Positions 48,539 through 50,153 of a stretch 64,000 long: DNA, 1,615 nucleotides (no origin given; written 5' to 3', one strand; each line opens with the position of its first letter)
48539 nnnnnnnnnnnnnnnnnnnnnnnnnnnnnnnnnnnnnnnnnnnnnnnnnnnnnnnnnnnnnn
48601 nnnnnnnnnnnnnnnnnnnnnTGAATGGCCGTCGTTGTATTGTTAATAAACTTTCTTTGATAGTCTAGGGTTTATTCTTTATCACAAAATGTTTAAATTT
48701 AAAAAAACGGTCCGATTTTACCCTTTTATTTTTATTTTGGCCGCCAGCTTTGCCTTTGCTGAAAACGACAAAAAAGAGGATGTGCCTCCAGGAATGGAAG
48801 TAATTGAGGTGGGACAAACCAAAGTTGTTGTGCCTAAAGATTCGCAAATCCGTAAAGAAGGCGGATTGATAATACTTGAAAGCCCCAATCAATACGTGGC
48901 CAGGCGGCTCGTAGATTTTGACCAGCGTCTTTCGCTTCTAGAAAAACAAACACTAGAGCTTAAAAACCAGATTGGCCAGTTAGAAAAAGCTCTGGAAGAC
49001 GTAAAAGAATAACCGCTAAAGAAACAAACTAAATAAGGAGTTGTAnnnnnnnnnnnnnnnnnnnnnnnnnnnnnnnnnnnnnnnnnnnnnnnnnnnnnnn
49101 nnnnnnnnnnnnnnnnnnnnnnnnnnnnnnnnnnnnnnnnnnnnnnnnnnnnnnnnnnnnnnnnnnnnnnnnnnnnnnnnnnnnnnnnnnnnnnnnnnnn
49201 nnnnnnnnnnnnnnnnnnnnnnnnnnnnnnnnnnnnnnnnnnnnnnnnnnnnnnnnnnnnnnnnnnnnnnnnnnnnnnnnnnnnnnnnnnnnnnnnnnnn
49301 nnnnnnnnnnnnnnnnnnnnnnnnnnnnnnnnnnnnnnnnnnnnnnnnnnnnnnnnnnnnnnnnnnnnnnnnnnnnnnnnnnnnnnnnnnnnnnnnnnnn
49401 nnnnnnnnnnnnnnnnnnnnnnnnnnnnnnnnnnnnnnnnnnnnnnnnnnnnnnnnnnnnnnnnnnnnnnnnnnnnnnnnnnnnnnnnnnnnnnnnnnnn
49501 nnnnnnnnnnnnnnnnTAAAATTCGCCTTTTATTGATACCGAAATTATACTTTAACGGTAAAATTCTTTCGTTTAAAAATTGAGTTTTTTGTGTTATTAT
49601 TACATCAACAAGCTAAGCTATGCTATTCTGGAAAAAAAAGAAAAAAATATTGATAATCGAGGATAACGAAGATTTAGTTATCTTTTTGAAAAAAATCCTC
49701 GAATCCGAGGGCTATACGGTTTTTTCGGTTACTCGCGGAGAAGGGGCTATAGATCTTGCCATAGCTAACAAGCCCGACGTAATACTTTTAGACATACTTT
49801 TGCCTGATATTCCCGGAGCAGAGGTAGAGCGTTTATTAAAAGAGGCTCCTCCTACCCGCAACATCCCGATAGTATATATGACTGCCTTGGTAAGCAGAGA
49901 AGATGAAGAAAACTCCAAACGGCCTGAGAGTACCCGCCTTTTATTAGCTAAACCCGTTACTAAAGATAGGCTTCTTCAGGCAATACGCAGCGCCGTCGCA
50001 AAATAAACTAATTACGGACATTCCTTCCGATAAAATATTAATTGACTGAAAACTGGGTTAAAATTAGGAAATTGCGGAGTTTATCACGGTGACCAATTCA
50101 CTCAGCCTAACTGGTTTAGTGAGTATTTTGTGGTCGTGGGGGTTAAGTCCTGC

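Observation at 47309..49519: PilZ-led operon of small secreted, membrane and unknown proteins: candidate c-di-GMP-responsive envelope module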

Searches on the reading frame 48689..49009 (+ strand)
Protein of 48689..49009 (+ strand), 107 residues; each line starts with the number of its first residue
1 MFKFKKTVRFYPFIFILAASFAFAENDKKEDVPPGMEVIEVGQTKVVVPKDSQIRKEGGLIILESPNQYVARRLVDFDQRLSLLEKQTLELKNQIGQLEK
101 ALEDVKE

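Call 4: search_protein_families(library=pfam, proteins=[window:48689-49009:+], max_evalue=1)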
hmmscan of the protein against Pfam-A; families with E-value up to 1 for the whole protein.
window:48689-49009:+ (107 aa): 0 families

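Call 5: search_protein_families(library=ncbifam, proteins=[window:48689-49009:+], max_evalue=1)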
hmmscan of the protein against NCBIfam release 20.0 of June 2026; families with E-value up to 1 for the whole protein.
window:48689-49009:+ (107 aa): 0 families

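Call 28: search_protein_families(library=padloc, proteins=[window:48689-49009:+], max_evalue=0.01)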
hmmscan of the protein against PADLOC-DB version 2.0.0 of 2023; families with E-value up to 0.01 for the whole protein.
window:48689-49009:+ (107 aa): 0 families

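Call 51: search_solved_structures(query=window:48689-49009:+, max_evalue=10, show_alignments=2)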
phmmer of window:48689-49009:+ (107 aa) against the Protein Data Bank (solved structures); distinct sequences matched with E-value up to 10: 6.
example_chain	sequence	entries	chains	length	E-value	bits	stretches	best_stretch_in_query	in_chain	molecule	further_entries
5e01_A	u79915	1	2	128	0.86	13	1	77-103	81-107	Uncharacterized HTH-type transcriptional regulator HI_0186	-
5d90_B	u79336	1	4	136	1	12.8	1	77-103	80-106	MerR family regulator protein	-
5d8c_A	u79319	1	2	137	1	12.8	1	77-103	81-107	MerR family regulator protein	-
3gp4_A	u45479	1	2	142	1.1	12.7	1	77-103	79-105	Transcriptional regulator, MerR family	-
1l8d_A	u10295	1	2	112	3.9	10.9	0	82-106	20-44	DNA double-strand break repair rad50 ATPase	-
6zff_A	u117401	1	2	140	5.1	10.6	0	82-106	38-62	DNA double-strand break repair Rad50 ATPase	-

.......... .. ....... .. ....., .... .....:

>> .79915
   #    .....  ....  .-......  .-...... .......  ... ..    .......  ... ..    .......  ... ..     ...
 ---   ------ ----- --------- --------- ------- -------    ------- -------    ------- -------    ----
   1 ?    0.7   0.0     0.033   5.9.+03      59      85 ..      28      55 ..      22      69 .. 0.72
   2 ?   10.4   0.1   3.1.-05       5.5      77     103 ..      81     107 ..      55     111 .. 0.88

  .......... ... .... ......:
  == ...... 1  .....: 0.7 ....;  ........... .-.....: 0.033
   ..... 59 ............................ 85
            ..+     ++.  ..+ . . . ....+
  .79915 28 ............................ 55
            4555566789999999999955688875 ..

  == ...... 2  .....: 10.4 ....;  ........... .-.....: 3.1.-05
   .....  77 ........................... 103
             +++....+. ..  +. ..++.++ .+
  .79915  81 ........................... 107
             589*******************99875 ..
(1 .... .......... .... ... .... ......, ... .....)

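Call 59: find_related_loci(query=window:48689-49009:+, collection=metagenome_contigs, flank=8000)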
Query window:48689-49009:+ (107 aa) in metagenome_contigs; peptide patterns used: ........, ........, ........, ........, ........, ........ (x = any residue, [..] = any of these).
314 stretches matched a pattern, but none encodes a relative of the query by tblastn (E <= 1e-3).

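Call 93: search_protein_families(library=phrogs, proteins=[window:48689-49009:+], max_evalue=0.01)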
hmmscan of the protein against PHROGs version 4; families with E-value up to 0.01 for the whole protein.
window:48689-49009:+ (107 aa): 0 families

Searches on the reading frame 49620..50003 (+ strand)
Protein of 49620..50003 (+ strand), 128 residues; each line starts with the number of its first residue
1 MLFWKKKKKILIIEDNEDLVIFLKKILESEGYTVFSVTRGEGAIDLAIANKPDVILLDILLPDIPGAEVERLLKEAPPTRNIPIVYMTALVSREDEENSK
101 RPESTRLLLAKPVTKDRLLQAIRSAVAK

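Call 4: search_protein_families(library=pfam, proteins=[window:49620-50003:+], max_evalue=1)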
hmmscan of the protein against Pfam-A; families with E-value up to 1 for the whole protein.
window:49620-50003:+ (128 aa): 2 families
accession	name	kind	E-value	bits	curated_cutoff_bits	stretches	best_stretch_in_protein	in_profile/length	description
PF00072.30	Response_reg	-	3e-19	69.6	30.2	1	10-123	1-111/111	Response regulator receiver domain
PF10532.14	Plant_all_beta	-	0.2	12.4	30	1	5-37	21-53/114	Plant specific N-all beta domain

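Call 5: search_protein_families(library=ncbifam, proteins=[window:49620-50003:+], max_evalue=1)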
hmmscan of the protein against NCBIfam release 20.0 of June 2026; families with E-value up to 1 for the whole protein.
window:49620-50003:+ (128 aa): 98 families (the best 25 are shown)
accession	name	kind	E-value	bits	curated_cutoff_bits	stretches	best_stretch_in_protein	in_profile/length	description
NF007135.0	PRK09581.1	equivalog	5.1e-21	75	474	1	9-124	4-118/457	PleD family two-component system response regulator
NF045717.1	DVU0259_DivK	exception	4.6e-17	62.2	160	1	7-126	2-116/117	DVU0259 family response regulator domain-containing protein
TIGR02154.1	PhoB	equivalog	6.3e-17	61.6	296.2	1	7-98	2-93/226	phosphate regulon transcriptional regulator PhoB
NF053854.1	RespRegPhoBBctds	equivalog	2.8e-15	56.3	270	1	10-95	1-85/225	two-component system response regulator PhoB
NF046022.1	RespRegCpdRBruc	equivalog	1.2e-14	54.3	180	1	9-122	3-113/120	cell cycle two-component system response regulator CpdR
NF008302.0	PRK11091.1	equivalog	1.2e-14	53.5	838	1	7-124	525-641/779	aerobic respiration two-component sensor histidine kinase ArcB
NF008296.0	PRK11083.1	equivalog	9.8e-14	51.3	273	1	6-90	2-83/228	two-component system response regulator CreB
TIGR02956.1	TMAO_torS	equivalog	1.2e-13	50.1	676.5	1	8-126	702-820/967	TMAO reductase system sensor histidine kinase/response regulator TorS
NF040689.1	MtrAB_MtrA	equivalog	1.3e-13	50.8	300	1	10-124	1-111/219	MtrAB system response regulator MtrA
NF040534.1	resp_reg_YycF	equivalog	2.4e-13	49.9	340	1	8-93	1-83/231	response regulator YycF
NF033120.0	vanR_FM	exception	7.2e-13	48.7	460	1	6-95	2-88/231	vancomycin resistance response regulator transcription factor, VanR-F/VanR-M family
NF045991.1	RespRegCtrARhodob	equivalog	2.7e-12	46.9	350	1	9-126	2-116/224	response regulator transcription factor CtrA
NF008318.0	PRK11107.1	equivalog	4.2e-12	45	890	1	7-122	667-781/920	two-component sensor histidine kinase BarA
NF007346.1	PRK09836.1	equivalog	1.4e-11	44.7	420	1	9-122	2-112/227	copper/silver response regulator transcription factor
NF008567.0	PRK11517.1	equivalog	2.2e-11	43.6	353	1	9-125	2-114/223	response regulator transcription factor HprR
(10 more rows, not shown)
